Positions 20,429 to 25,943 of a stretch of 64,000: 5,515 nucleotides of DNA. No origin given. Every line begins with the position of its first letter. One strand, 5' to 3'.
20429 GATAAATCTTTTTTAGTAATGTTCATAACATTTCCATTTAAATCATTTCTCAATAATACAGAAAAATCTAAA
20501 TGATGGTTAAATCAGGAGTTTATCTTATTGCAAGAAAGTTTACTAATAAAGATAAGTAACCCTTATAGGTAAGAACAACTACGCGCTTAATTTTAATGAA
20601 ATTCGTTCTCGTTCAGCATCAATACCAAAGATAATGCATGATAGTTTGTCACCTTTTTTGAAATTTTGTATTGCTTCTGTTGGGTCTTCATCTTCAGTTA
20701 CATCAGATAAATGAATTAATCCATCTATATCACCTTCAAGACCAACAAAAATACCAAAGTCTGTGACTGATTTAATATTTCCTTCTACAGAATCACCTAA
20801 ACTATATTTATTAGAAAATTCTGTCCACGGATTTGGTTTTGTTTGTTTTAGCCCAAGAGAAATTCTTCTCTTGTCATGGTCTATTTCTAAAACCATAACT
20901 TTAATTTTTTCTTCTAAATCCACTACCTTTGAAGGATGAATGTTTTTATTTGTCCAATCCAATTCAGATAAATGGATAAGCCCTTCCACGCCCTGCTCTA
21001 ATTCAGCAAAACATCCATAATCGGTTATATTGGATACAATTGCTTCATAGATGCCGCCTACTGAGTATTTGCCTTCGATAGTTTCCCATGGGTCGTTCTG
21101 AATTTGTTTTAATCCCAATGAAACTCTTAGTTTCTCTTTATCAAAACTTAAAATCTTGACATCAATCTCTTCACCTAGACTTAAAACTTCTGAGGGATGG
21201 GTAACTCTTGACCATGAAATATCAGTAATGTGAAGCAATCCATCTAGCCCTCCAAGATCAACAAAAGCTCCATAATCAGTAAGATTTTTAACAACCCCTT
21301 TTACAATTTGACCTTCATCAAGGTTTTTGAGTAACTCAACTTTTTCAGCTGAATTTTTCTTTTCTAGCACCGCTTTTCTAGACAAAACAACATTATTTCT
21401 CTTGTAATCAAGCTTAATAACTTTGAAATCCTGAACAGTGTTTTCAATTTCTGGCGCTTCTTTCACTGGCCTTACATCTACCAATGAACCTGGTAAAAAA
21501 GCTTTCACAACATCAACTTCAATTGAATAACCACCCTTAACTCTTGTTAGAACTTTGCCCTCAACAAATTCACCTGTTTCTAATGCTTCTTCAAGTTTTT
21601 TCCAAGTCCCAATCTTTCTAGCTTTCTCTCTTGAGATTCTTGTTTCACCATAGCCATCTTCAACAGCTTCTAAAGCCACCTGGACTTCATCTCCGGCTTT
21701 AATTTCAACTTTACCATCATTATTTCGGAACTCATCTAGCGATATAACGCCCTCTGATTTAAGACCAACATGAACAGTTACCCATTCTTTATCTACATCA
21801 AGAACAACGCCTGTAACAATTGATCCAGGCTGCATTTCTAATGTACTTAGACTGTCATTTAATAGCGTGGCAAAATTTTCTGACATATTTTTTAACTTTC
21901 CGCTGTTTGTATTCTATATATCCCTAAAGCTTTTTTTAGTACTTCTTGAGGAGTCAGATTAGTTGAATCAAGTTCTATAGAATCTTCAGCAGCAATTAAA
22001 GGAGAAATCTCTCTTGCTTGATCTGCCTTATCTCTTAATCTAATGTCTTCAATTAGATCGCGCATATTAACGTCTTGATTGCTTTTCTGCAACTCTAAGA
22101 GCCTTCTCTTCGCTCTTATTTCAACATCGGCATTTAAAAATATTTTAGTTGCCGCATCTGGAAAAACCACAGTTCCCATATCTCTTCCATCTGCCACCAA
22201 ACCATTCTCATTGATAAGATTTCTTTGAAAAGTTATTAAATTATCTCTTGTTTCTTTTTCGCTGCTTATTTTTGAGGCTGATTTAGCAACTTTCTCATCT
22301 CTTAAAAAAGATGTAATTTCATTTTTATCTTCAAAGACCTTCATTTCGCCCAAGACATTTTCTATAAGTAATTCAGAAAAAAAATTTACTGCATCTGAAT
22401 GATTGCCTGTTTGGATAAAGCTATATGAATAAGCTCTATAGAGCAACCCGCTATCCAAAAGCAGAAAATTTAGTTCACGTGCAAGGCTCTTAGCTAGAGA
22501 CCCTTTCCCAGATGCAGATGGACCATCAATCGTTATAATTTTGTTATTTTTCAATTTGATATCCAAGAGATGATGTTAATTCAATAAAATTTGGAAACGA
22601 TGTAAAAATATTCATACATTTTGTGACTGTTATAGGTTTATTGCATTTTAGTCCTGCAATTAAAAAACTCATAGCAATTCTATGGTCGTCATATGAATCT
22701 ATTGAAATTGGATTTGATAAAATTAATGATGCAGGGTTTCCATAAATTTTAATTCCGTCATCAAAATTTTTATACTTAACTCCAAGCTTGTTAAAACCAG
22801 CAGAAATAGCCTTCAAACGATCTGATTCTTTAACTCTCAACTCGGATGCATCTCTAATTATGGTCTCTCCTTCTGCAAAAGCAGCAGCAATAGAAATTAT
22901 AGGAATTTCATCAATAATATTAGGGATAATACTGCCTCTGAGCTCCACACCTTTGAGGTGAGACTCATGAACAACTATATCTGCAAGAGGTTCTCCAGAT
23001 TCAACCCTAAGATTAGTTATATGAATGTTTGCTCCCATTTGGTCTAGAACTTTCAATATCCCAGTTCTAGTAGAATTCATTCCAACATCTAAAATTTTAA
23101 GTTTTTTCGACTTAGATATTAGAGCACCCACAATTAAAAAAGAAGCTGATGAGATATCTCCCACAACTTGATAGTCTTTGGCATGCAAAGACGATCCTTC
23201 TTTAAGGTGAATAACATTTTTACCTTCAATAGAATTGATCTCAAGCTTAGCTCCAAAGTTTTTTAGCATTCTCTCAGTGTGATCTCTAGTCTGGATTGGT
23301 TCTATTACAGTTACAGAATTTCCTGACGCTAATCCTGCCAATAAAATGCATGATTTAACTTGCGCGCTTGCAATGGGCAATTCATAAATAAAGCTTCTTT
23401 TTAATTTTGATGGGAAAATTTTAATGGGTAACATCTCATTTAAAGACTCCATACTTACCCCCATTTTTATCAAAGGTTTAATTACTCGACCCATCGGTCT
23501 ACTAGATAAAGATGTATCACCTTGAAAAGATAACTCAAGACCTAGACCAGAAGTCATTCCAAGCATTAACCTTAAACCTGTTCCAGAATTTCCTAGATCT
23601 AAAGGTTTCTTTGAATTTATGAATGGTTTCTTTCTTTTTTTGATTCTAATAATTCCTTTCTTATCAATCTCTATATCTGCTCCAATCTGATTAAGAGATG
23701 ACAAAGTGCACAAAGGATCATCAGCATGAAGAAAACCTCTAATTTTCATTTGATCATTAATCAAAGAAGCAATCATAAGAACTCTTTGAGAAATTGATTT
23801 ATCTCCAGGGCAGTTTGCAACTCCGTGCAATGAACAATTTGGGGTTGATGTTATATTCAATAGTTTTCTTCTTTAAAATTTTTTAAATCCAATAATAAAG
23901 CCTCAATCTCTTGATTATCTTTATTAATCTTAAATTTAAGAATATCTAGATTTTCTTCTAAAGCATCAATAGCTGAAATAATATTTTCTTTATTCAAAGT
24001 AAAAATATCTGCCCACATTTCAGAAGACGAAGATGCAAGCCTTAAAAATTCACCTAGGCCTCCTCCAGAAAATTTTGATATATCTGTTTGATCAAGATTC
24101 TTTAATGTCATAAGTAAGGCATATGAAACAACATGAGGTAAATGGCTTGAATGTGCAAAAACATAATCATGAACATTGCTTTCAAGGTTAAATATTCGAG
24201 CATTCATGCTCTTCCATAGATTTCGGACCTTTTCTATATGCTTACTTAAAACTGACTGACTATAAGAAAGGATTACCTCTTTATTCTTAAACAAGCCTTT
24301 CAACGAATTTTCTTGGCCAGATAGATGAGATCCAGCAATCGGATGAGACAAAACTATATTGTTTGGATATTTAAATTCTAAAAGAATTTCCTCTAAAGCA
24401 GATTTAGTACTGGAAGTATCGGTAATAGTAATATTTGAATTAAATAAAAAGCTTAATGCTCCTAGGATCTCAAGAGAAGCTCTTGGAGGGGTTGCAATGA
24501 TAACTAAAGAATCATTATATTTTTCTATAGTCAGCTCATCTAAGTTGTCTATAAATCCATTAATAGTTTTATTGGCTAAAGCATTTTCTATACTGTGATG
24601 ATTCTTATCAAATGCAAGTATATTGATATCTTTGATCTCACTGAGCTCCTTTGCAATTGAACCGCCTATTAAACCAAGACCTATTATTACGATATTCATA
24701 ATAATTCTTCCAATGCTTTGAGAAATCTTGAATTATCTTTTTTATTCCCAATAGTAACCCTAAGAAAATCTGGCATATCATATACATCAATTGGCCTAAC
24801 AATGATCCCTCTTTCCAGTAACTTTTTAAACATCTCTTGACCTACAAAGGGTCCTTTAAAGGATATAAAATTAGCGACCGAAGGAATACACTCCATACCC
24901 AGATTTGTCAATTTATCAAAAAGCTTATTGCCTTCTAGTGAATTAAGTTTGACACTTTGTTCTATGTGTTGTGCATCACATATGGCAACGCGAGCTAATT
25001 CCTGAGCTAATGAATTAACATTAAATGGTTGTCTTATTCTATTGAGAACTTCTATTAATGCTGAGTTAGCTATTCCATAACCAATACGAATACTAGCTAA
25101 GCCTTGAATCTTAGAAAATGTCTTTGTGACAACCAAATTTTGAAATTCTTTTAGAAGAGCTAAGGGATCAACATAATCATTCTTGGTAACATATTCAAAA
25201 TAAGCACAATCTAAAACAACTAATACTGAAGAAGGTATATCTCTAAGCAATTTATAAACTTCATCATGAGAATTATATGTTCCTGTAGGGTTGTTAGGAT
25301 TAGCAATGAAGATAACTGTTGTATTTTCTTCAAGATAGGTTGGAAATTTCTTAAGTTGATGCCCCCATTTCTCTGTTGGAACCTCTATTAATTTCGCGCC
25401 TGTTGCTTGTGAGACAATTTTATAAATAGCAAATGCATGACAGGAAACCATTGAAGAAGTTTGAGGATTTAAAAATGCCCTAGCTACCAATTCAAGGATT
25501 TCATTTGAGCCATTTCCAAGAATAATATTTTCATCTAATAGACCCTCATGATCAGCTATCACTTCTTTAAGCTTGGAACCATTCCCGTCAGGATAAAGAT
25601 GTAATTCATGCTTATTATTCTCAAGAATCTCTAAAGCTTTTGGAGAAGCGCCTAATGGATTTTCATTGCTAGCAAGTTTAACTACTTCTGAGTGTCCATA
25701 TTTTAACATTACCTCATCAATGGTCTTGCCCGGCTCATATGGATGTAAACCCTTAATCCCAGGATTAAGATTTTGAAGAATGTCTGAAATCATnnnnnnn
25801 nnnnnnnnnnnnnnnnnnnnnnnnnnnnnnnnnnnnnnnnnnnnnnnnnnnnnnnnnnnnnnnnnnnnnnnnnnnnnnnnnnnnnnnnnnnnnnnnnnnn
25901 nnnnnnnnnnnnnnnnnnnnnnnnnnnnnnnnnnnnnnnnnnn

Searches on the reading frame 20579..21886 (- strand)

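Call 8: search_protein_families(library=pfam, proteins=[window:20579-21886:-], max_evalue=0.000001)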
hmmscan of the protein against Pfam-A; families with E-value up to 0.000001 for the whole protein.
window:20579-21886:- (435 aa): 4 families
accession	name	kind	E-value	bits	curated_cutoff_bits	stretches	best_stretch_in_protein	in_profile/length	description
PF00575.29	S1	-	1.8e-66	220.9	22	3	191-260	4-74/74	S1 RNA binding domain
PF23459.1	S1_RRP5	-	5.3e-16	59.4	27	0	189-258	1-71/72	RRP5 S1 domain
PF21710.3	Spt6_S1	-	2.1e-11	44.4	27.5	0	283-348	23-88/91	Spt6, S1/OB domain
PF17092.11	PCB_OB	-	5.1e-08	34.1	27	0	269-321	24-76/111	Penicillin-binding protein OB-like domain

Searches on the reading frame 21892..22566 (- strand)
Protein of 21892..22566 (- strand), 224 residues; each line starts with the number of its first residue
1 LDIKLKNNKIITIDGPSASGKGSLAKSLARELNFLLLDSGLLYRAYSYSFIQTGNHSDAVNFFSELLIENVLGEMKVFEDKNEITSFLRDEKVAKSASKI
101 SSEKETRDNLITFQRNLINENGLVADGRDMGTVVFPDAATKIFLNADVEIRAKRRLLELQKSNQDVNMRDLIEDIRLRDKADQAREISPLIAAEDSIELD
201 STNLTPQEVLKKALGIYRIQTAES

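Call 8: search_protein_families(library=pfam, proteins=[window:21892-22566:-], max_evalue=0.000001)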
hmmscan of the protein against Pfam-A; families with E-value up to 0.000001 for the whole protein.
window:21892-22566:- (224 aa): 2 families
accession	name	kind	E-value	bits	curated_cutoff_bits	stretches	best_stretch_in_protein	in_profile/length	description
PF02224.24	Cytidylate_kin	-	4.4e-61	206.7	26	1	11-216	1-208/211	Cytidylate kinase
PF13189.12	Cytidylate_kin2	-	2.8e-09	37.8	28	1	10-162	1-134/176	Cytidylate kinase-like family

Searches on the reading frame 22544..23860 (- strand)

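Call 8: search_protein_families(library=pfam, proteins=[window:22544-23860:-], max_evalue=0.000001)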
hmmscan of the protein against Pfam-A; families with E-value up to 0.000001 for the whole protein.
window:22544-23860:- (438 aa): 1 family
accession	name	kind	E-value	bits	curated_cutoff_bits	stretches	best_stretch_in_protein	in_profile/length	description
PF00275.25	EPSP_synthase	-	3.5e-98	329.5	22.8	1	10-427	6-415/417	EPSP synthase (3-phosphoshikimate 1-carboxyvinyltransferase)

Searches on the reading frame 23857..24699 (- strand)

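Call 8: search_protein_families(library=pfam, proteins=[window:23857-24699:-], max_evalue=0.000001)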
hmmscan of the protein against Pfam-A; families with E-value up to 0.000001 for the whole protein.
window:23857-24699:- (280 aa): 2 families
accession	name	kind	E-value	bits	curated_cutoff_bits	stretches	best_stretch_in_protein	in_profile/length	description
PF02153.23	PDH_N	-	7.3e-20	71.5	26.5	1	26-169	13-152/154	Prephenate dehydrogenase, nucleotide-binding domain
PF20463.3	PDH_C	-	9.3e-19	68.1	22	1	174-268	2-96/102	Prephenate dehydrogenase, dimerization domain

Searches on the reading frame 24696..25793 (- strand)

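Call 8: search_protein_families(library=pfam, proteins=[window:24696-25793:-], max_evalue=0.000001)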
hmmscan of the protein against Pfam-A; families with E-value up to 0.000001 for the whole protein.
window:24696-25793:- (365 aa): 1 family
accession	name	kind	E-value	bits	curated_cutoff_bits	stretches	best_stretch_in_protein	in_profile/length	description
PF00155.27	Aminotran_1_2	-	5.4e-51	174.3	19.7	1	36-361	2-361/361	Aminotransferase class I and II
